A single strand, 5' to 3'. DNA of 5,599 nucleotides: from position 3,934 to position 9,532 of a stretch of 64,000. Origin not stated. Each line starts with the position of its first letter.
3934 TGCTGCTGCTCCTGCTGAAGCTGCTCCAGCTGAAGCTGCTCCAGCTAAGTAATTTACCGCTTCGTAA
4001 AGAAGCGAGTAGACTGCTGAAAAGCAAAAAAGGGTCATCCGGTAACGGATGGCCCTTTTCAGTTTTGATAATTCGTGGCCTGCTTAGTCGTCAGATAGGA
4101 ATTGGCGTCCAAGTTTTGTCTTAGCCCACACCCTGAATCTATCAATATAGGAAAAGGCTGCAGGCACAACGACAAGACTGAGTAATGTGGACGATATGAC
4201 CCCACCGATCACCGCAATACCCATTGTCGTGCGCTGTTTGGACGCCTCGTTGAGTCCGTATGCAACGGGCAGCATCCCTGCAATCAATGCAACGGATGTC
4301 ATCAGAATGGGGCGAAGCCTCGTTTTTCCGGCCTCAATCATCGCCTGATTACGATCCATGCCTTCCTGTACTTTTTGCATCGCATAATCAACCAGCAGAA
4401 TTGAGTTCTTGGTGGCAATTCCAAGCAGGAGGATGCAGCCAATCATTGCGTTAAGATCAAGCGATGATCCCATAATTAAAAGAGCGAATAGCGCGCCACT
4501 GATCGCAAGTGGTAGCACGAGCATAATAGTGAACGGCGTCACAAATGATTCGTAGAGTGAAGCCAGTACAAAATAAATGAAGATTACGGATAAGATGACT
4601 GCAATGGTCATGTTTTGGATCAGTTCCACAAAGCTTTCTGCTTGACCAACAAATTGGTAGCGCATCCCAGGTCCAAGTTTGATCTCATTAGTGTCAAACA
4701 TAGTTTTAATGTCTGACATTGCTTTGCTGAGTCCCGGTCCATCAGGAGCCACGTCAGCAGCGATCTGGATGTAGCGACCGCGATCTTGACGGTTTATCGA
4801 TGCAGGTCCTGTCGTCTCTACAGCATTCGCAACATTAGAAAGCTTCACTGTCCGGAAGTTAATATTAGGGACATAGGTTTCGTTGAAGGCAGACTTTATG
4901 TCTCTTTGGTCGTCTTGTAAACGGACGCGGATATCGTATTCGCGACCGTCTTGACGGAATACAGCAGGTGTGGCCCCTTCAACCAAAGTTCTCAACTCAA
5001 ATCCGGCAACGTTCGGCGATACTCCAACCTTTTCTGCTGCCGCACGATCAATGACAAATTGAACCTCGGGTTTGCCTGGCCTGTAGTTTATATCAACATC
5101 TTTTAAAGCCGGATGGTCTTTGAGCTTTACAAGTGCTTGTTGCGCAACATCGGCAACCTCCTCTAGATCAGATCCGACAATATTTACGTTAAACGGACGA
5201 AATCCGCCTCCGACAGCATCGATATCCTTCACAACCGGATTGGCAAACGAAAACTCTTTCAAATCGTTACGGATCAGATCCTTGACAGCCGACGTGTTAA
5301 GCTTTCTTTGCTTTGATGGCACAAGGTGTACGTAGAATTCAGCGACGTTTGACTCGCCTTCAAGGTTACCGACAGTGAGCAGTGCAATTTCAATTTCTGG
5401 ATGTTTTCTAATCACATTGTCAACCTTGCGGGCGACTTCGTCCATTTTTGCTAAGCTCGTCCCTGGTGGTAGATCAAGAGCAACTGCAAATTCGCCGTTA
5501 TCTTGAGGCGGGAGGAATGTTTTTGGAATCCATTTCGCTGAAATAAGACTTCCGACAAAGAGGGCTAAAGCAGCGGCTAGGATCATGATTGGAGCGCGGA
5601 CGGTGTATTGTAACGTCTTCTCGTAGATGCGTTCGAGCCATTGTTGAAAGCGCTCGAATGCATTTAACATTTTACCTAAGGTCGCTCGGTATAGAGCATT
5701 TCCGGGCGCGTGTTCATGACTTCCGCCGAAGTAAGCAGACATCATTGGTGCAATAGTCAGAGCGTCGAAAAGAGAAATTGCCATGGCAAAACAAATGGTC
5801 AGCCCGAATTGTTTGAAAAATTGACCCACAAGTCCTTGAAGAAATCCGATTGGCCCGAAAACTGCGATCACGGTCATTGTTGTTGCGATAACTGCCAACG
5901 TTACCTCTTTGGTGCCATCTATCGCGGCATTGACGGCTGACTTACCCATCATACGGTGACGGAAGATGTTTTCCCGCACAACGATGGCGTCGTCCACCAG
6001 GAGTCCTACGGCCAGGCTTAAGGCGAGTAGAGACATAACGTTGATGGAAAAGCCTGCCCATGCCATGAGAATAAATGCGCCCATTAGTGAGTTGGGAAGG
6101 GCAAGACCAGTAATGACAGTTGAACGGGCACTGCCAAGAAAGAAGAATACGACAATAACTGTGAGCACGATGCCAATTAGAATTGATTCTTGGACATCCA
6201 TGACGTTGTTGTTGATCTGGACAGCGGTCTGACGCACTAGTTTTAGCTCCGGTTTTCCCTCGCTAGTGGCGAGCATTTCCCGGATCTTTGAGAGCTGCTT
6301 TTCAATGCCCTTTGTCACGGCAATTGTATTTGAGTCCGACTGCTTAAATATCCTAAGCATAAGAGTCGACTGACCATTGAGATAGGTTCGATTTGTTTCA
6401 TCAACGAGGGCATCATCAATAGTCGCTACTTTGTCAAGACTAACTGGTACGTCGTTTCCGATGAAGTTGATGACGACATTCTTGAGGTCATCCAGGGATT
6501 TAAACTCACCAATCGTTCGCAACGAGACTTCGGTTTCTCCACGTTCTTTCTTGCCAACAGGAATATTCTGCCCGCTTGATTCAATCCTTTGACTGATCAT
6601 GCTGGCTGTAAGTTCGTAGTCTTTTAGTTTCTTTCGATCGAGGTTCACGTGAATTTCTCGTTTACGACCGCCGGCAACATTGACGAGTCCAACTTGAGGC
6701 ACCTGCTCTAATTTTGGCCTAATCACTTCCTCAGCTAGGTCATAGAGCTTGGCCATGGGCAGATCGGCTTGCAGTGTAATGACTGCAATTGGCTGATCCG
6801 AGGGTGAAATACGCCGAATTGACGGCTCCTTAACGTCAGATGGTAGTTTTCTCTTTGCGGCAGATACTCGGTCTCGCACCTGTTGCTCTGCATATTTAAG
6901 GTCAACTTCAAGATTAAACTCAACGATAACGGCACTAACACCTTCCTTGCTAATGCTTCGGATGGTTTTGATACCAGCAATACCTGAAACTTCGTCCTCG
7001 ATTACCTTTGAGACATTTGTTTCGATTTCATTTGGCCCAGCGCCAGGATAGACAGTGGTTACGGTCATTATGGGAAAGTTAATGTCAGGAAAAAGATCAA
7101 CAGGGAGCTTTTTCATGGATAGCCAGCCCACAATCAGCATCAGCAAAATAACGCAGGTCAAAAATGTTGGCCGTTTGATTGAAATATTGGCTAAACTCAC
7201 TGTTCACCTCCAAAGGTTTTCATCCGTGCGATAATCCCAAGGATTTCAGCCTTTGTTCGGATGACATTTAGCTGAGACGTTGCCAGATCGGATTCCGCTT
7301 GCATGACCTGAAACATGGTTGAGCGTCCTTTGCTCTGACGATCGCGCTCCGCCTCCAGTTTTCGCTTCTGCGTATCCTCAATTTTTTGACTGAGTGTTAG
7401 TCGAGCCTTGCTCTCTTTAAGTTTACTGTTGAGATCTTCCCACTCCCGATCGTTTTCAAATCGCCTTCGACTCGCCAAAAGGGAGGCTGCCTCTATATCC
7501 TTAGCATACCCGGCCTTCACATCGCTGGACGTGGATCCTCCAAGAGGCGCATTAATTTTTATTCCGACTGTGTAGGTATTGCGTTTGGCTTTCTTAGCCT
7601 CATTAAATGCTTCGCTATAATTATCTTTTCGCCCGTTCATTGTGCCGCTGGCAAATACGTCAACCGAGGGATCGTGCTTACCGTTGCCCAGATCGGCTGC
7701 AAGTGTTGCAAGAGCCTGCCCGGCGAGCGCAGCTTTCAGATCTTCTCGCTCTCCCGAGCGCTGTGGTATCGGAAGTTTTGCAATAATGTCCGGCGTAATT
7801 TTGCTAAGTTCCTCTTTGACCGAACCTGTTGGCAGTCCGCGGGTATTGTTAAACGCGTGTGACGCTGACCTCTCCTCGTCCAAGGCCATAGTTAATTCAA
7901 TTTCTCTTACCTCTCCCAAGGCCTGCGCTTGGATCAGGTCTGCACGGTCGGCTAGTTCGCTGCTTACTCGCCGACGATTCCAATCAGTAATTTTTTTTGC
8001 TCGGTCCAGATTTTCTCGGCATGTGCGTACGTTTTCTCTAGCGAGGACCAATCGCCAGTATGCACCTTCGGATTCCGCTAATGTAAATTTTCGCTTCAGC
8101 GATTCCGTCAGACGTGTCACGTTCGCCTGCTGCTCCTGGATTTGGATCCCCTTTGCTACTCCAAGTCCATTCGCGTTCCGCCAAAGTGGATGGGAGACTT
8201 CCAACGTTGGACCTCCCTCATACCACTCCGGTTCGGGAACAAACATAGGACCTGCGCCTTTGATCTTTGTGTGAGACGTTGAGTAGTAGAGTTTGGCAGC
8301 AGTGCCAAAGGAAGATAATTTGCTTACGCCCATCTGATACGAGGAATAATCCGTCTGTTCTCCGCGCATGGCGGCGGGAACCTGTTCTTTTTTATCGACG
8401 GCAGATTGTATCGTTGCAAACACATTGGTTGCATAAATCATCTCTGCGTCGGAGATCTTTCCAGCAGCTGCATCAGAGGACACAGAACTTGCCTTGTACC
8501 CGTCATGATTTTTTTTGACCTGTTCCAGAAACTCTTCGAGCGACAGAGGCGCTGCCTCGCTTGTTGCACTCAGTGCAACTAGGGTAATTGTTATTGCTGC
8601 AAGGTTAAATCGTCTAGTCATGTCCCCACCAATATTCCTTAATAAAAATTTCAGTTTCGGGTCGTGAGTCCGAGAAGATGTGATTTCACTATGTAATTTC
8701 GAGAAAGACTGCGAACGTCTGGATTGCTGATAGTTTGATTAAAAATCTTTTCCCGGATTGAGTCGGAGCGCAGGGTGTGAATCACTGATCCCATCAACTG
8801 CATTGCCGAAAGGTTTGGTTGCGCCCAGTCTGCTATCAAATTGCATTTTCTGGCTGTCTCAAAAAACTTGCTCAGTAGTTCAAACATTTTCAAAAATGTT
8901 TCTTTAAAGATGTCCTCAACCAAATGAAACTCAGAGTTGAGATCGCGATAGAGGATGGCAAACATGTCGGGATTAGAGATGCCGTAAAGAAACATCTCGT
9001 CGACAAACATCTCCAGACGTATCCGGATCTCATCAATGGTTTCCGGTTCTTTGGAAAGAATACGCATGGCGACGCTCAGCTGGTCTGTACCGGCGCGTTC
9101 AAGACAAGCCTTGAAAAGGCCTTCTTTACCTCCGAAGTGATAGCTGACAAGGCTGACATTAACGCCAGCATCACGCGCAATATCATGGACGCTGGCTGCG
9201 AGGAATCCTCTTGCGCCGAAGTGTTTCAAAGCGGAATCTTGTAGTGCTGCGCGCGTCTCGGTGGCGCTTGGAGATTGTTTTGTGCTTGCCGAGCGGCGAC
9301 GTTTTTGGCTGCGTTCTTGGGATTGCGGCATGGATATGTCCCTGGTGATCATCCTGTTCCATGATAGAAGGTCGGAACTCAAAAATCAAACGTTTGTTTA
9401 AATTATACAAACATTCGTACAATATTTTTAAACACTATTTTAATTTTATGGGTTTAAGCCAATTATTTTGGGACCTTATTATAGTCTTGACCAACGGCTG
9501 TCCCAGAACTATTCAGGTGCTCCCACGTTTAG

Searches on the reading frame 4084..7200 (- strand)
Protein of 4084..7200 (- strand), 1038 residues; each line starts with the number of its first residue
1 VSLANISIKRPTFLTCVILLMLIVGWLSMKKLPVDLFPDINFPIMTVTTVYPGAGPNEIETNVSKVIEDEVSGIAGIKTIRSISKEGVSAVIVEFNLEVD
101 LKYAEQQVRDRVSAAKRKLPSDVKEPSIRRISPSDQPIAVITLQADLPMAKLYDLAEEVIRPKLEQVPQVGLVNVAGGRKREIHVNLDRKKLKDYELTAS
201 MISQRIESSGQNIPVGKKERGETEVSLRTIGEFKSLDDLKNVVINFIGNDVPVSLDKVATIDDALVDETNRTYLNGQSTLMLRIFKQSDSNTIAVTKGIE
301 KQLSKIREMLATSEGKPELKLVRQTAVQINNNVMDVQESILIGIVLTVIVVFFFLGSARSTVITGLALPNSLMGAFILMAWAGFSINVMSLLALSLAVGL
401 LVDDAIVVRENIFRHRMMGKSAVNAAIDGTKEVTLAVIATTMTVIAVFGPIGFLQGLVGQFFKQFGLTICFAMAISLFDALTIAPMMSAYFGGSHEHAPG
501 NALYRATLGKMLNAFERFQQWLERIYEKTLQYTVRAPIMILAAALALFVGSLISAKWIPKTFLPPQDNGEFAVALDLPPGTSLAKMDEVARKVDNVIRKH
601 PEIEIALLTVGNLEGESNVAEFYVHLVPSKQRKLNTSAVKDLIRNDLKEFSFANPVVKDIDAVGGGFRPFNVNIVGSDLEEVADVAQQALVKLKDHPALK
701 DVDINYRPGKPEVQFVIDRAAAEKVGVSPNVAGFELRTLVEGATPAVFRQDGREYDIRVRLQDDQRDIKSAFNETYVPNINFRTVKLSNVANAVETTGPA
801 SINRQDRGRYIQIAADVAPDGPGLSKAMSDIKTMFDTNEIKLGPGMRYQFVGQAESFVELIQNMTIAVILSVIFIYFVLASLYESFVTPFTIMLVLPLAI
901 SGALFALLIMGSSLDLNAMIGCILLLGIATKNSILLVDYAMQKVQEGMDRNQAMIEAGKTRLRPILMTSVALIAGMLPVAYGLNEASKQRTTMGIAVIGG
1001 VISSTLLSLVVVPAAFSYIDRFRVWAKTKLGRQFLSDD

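Call 57: search_protein_families(library=pfam, proteins=[window:4084-7200:-], max_evalue=0.00001)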
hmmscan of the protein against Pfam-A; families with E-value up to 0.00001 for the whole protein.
window:4084-7200:- (1038 aa): 2 families
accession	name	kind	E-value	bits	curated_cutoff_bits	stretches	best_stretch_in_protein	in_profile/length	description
PF00873.25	ACR_tran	-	5.7e-259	862.3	28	1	4-1019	2-1020/1021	AcrB/AcrD/AcrF family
PF03176.21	MMPL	-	4.8e-12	45.9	20.5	1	810-1029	89-311/333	MMPL family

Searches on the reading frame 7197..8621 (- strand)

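Call 57: search_protein_families(library=pfam, proteins=[window:7197-8621:-], max_evalue=0.00001)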
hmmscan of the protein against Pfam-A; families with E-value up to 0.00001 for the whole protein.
window:7197-8621:- (474 aa): 1 family
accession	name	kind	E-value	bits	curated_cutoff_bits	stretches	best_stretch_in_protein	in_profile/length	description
PF02321.23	OEP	-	8.7e-15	55.4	22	1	292-469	12-184/187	Outer membrane efflux protein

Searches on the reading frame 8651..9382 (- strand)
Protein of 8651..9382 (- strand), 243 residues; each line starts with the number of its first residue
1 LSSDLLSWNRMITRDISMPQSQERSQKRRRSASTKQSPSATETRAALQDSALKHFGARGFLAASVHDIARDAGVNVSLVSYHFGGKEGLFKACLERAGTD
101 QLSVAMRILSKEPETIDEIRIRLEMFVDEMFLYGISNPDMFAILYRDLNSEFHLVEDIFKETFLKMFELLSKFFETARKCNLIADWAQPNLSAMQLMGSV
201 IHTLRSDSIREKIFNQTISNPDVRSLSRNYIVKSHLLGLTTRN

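Call 57: search_protein_families(library=pfam, proteins=[window:8651-9382:-], max_evalue=0.00001)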
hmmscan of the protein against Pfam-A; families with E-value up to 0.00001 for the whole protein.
window:8651-9382:- (243 aa): 1 family
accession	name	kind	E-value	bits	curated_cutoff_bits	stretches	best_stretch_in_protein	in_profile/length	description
PF00440.29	TetR_N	-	5e-12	45.9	24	1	49-93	3-47/47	Bacterial regulatory proteins, tetR family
